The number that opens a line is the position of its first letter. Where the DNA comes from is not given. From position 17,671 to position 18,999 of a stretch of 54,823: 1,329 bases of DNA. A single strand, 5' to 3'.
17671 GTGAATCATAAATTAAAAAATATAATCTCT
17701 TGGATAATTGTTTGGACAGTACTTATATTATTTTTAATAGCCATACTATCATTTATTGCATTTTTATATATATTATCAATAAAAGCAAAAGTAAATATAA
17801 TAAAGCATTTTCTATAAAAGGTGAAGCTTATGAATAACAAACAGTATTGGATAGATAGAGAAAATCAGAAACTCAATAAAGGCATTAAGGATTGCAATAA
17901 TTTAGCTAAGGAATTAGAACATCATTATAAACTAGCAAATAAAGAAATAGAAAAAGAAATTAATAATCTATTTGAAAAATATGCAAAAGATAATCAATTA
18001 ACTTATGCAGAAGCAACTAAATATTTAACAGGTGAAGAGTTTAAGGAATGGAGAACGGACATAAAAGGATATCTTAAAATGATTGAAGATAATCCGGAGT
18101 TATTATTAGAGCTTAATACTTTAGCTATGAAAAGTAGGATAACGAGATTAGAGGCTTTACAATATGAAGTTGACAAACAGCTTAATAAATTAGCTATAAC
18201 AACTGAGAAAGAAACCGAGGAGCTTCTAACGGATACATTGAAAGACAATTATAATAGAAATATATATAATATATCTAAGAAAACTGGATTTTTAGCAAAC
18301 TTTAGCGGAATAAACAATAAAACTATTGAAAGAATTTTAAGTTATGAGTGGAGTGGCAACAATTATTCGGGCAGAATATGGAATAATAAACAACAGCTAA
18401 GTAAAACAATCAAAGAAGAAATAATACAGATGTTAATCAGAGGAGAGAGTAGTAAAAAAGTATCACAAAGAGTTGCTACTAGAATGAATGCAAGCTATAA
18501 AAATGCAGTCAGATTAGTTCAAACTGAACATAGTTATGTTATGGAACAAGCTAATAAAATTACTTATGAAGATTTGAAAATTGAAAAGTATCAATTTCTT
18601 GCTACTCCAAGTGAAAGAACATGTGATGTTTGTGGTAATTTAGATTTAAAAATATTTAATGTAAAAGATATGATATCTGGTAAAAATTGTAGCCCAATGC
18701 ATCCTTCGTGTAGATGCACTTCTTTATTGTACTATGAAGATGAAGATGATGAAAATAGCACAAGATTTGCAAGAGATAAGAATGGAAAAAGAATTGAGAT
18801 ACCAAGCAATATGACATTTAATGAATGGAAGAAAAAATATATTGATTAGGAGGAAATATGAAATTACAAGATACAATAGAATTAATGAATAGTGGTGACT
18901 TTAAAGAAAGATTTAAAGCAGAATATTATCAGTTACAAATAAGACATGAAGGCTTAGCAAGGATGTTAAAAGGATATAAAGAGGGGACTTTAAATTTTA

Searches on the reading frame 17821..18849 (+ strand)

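Call 80: search_protein_families(library=phrogs, proteins=[window:17821-18849:+], max_evalue=0.00001)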
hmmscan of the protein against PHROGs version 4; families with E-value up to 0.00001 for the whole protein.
window:17821-18849:+ (342 aa): 11 families
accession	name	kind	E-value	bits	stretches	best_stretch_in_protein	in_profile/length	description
phrog_115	-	head and packaging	9e-112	376.4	1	1-341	16-352/665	minor head protein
phrog_2841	-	head and packaging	1.1e-103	349.1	1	4-341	1-344/525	minor head protein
phrog_595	-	head and packaging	4.6e-69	235.1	1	8-341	2-331/513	head maturation protease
phrog_4728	-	head and packaging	1.7e-64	219.6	1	6-339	3-340/591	head morphogenesis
phrog_6577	-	unknown function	2.1e-34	120.1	1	107-340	21-272/1066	-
phrog_7625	-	head and packaging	8.8e-32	111.6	1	110-340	52-288/504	head morphogenesis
phrog_19443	-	head and packaging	4.8e-31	108.9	1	9-310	2-290/579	minor head protein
phrog_8404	-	unknown function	4.9e-21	76.4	1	4-131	1-131/137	-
phrog_21033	-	unknown function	1.5e-15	58.5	1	246-341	4-96/265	-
phrog_241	-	head and packaging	3.3e-15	57.2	1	92-336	52-308/679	head morphogenesis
phrog_2662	-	head and packaging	1e-07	31.9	1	189-311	587-715/717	portal protein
